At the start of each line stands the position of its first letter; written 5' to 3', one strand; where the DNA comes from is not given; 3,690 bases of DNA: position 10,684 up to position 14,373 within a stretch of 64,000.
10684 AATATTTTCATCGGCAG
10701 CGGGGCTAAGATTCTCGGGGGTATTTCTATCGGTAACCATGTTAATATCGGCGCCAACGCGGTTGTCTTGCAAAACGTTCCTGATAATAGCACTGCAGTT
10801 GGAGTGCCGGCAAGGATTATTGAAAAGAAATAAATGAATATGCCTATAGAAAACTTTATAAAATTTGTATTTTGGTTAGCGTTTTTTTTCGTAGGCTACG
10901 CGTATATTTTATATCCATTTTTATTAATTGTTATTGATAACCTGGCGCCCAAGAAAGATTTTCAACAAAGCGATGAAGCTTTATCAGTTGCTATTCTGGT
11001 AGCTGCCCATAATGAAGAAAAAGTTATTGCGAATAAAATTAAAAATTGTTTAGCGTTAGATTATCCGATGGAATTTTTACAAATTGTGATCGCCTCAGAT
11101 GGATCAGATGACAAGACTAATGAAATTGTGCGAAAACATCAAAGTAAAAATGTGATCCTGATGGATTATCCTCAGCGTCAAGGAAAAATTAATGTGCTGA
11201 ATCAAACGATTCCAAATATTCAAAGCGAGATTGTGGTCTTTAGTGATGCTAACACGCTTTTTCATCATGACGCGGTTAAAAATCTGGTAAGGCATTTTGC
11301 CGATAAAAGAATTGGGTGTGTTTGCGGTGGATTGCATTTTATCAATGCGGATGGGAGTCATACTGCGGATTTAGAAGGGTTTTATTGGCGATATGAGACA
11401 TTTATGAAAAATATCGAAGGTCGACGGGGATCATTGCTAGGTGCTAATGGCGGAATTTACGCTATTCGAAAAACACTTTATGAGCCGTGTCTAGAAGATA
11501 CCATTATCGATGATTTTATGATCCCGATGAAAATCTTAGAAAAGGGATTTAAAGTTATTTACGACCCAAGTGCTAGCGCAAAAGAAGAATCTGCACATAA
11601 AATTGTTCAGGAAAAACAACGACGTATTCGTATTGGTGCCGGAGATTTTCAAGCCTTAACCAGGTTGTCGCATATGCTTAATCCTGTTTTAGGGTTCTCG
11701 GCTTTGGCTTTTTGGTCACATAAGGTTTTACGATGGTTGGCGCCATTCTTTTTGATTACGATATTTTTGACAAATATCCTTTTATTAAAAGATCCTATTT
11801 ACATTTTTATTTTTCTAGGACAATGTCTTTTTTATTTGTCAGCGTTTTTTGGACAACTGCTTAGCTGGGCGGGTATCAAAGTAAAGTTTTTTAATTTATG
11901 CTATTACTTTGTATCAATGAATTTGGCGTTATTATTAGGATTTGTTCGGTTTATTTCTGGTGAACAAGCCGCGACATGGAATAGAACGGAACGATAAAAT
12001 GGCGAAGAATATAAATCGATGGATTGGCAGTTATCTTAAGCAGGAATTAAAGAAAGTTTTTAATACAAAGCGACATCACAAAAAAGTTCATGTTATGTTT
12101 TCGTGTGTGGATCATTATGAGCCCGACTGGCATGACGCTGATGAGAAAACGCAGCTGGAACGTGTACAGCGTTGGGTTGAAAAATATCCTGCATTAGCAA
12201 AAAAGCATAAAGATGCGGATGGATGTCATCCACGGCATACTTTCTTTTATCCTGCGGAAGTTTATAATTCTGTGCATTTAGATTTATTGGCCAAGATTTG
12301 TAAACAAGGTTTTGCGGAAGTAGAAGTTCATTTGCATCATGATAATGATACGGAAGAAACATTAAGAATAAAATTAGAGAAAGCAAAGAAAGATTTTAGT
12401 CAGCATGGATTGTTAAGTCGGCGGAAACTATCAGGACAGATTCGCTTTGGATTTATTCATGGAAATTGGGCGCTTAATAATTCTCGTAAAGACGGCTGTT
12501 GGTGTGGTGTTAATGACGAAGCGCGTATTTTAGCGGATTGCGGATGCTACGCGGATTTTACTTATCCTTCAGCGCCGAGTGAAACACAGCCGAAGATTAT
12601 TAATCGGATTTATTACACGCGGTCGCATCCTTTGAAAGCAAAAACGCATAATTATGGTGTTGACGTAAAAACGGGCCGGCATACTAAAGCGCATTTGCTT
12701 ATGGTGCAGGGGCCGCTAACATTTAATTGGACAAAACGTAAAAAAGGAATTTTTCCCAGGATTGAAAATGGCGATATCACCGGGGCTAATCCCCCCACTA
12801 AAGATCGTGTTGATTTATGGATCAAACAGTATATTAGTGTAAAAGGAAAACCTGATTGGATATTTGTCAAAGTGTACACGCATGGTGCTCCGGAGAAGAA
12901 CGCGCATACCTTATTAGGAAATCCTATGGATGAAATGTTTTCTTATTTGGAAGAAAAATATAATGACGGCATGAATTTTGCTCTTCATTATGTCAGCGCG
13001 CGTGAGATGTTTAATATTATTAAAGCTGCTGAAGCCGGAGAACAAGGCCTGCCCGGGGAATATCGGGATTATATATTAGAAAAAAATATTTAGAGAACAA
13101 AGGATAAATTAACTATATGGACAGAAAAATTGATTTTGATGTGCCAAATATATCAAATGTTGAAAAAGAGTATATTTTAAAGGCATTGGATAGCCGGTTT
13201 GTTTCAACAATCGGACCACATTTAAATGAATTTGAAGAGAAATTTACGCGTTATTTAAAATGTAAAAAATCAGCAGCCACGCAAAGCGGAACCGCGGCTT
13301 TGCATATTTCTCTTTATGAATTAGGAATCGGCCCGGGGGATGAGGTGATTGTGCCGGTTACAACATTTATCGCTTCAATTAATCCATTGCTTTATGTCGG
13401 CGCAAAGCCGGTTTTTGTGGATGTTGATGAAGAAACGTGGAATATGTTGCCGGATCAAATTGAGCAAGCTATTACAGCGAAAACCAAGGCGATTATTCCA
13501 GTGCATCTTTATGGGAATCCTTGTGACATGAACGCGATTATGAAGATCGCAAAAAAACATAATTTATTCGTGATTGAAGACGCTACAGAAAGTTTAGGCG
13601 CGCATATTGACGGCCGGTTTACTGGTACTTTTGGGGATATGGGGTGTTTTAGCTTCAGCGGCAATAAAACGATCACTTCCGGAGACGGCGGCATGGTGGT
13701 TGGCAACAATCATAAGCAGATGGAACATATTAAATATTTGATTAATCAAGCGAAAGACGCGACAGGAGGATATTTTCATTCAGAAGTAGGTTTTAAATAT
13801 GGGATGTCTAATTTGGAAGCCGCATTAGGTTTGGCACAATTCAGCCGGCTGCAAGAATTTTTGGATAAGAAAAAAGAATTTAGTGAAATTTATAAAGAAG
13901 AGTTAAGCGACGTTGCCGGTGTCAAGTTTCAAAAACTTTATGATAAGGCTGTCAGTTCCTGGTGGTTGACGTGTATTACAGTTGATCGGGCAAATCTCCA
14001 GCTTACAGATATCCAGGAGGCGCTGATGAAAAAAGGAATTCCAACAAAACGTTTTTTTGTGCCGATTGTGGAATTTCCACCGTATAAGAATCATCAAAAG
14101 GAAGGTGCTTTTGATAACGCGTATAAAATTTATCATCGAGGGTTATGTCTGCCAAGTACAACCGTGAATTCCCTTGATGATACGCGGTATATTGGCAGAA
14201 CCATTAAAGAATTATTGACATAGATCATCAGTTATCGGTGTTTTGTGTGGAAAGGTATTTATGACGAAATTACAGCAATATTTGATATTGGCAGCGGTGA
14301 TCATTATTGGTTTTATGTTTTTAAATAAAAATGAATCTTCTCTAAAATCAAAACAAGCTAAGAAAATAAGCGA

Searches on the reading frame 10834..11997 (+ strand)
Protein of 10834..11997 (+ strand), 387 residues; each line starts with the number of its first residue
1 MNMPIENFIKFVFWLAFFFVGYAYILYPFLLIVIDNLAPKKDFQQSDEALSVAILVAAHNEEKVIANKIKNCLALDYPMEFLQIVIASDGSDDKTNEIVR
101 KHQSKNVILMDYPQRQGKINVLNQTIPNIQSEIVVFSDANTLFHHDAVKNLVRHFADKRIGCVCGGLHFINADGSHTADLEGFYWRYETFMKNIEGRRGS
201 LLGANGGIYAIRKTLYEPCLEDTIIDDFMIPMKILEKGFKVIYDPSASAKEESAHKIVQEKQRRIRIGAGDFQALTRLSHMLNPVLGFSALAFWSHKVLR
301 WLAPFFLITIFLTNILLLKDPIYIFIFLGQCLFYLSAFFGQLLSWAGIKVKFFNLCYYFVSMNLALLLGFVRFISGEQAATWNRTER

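Call 17: search_protein_families(library=pfam, proteins=[window:10834-11997:+], max_evalue=0.001)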
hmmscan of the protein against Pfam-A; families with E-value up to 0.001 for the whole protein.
window:10834-11997:+ (387 aa): 4 families
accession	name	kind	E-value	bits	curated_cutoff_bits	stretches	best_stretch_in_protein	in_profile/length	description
PF00535.33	Glycos_transf_2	-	1.3e-20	74.4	23.3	1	54-197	2-144/168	Glycosyl transferase family 2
PF13641.12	Glyco_tranf_2_3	-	1.8e-16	61.3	27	1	52-257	3-217/230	Glycosyltransferase like family 2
PF13632.12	Glyco_trans_2_3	-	8e-11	42.6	27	1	133-315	1-193/198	Glycosyl transferase family group 2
PF13506.12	Glyco_transf_21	-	2.5e-09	37.3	21.7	1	117-260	17-164/174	Glycosyl transferase family 21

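Call 45: search_protein_families(library=ncbifam, proteins=[window:10834-11997:+], max_evalue=0.00001)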
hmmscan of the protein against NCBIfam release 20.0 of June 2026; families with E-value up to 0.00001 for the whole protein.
window:10834-11997:+ (387 aa): 10 families
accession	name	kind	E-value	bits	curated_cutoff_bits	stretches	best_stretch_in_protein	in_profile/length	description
TIGR03937.1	PgaC_IcaA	equivalog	1.6e-19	70.2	422.3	1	25-274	21-273/407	poly-beta-1,6-N-acetyl-D-glucosamine synthase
TIGR03111.1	glyc2_xrt_Gpos1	hypoth_equivalog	9.7e-15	54.3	363.95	1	8-166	4-168/439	TIGR03111 family XrtG-associated glycosyltransferase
TIGR03965.1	mycofact_glyco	equivalog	3.1e-14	52.7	280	1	44-171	68-195/467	mycofactocin biosynthesis glycosyltransferase MftF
TIGR04242.1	nodulat_NodC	equivalog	1.7e-09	37.1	550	1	40-178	38-179/395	chitooligosaccharide synthase NodC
NF041865.1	EpsU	equivalog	2.1e-09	36.9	700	1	23-157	16-145/394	exopolysaccharide biosynthesis GT2 family glycosyltransferase EpsU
NF053846.1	glyco_with_XrtP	equivalog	6.8e-08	31.6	520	0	18-176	10-181/440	XrtP-associated glycosyltransferase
TIGR03472.1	HpnI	equivalog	7.2e-08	31.7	310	1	26-306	17-307/373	bacteriohopanetetrol glucosamine biosynthesis glycosyltransferase HpnI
TIGR03469.1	HpnB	hypoth_equivalog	2.3e-07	30.2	379.25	1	50-163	44-168/386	hopene-associated glycosyltransferase HpnB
NF010496.0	PRK13915.1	equivalog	2.9e-07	29.9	262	1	45-155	26-142/307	glucosyl-3-phosphoglycerate synthase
NF041875.1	EPS_EpsD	equivalog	7.7e-06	25.5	370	0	53-158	2-107/325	exopolysaccharide biosynthesis glycosyltransferase EpsD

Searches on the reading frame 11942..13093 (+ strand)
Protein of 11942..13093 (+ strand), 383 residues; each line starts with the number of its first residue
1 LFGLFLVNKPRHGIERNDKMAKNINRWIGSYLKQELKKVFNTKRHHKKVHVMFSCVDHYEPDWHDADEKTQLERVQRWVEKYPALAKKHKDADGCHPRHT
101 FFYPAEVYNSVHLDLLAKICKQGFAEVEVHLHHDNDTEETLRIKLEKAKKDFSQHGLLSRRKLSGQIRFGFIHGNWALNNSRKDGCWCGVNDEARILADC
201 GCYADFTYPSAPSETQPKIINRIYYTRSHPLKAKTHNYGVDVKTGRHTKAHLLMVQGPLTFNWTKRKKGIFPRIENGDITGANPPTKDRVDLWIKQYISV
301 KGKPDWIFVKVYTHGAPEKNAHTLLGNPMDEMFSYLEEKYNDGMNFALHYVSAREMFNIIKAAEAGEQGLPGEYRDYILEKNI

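Call 5: search_protein_families(library=ncbifam, proteins=[window:11942-13093:+], max_evalue=0.01)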
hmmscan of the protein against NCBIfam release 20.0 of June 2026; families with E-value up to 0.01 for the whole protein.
window:11942-13093:+ (383 aa): 0 families

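Call 6: search_protein_families(library=pfam, proteins=[window:11942-13093:+], max_evalue=0.01)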
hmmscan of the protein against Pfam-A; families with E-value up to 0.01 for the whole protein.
window:11942-13093:+ (383 aa): 0 families

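Call 66: search_protein_families(library=ncbifam, proteins=[window:11942-13093:+], max_evalue=1)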
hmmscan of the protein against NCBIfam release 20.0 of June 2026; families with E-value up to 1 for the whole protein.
window:11942-13093:+ (383 aa): 0 families

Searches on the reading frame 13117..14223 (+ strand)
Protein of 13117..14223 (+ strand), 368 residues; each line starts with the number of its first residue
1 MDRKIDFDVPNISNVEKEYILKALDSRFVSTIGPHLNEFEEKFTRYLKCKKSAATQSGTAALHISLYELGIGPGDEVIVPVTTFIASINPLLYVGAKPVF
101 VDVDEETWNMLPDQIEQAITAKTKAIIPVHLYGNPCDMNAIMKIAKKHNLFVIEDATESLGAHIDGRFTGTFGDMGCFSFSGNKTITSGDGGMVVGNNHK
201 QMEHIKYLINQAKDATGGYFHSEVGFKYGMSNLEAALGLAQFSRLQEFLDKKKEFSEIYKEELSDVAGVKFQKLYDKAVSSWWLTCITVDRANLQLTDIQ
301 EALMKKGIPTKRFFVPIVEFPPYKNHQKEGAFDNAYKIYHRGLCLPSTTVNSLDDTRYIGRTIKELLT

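Call 5: search_protein_families(library=ncbifam, proteins=[window:13117-14223:+], max_evalue=0.01)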
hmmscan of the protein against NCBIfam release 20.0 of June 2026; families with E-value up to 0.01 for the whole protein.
window:13117-14223:+ (368 aa): 40 families (the best 25 are shown)
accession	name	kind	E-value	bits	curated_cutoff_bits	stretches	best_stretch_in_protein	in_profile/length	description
TIGR04181.1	NHT_00031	hypoth_equivalog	1.1e-111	373.1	420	1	6-347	2-358/359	LegC family aminotransferase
TIGR03588.1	PseC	equivalog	2.3e-81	273.6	423.5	1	11-366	8-379/380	UDP-4-amino-4,6-dideoxy-N-acetyl-beta-L-altrosamine transaminase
NF008687.0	PRK11706.1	equivalog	1.8e-63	214.5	375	1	4-348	1-355/375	dTDP-4-amino-4,6-dideoxygalactose transaminase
NF008658.2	PRK11658.1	equivalog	4.9e-61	206.4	631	1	5-325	5-335/379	UDP-4-amino-4-deoxy-L-arabinose aminotransferase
TIGR04427.1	PLP_DesI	equivalog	3.2e-57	194.4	650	1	20-363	38-379/390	dTDP-4-dehydro-6-deoxyglucose aminotransferase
NF011936.0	PRK15407.1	equivalog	4.7e-57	193.6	423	2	28-205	59-244/440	lipopolysaccharide biosynthesis protein RfbH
TIGR02379.1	ECA_wecE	subfamily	1.3e-52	178.8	434.85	1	5-266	2-271/376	dTDP-4-amino-4,6-dideoxy-D-glucose transaminase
NF005816.0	PRK07682.1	equivalog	5.2e-10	38.5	620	1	57-156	98-203/390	aminotransferase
NF004770.0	PRK06108.1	subfamily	1.4e-09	37.2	422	1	40-155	87-209/396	pyridoxal phosphate-dependent aminotransferase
NF041364.1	GntC_guanitoxin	equivalog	1.6e-09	37.2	415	1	59-156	69-174/356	guanitoxin biosynthesis PLP-dependent (S)-gamma-hydroxy-L-arginine cyclodehydratase GntC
NF005817.0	PRK07683.1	equivalog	2e-09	36.6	575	1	53-156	93-201/387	aminotransferase A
NF004975.0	PRK06348.1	equivalog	3e-09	36.4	549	1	39-157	79-203/384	pyridoxal phosphate-dependent aminotransferase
NF005744.0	PRK07568.1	subfamily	1.2e-07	30.9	389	1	20-156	59-202/398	pyridoxal phosphate-dependent aminotransferase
NF004621.0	PRK05957.1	equivalog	2.1e-07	30.1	498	1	71-155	110-199/389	pyridoxal phosphate-dependent aminotransferase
NF006230.0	PRK08363.1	equivalog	6.5e-07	28.5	534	1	55-156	99-206/398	alanine aminotransferase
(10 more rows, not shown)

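Call 6: search_protein_families(library=pfam, proteins=[window:13117-14223:+], max_evalue=0.01)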
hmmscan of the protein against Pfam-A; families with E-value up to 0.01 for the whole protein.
window:13117-14223:+ (368 aa): 4 families
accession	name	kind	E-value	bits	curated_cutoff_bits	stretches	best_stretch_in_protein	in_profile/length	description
PF01041.23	DegT_DnrJ_EryC1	-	8.9e-111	371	19.8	1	12-363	3-359/360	DegT/DnrJ/EryC1/StrS aminotransferase family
PF01053.26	Cys_Met_Meta_PP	-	1.6e-07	30.7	27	1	34-159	52-177/381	Cys/Met metabolism PLP-dependent enzyme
PF00266.25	Aminotran_5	-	4.6e-07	29.6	21.5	1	55-308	67-333/371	Aminotransferase class-V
PF01212.27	Beta_elim_lyase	-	0.00036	20.4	27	1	34-238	32-249/288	Beta-eliminating lyase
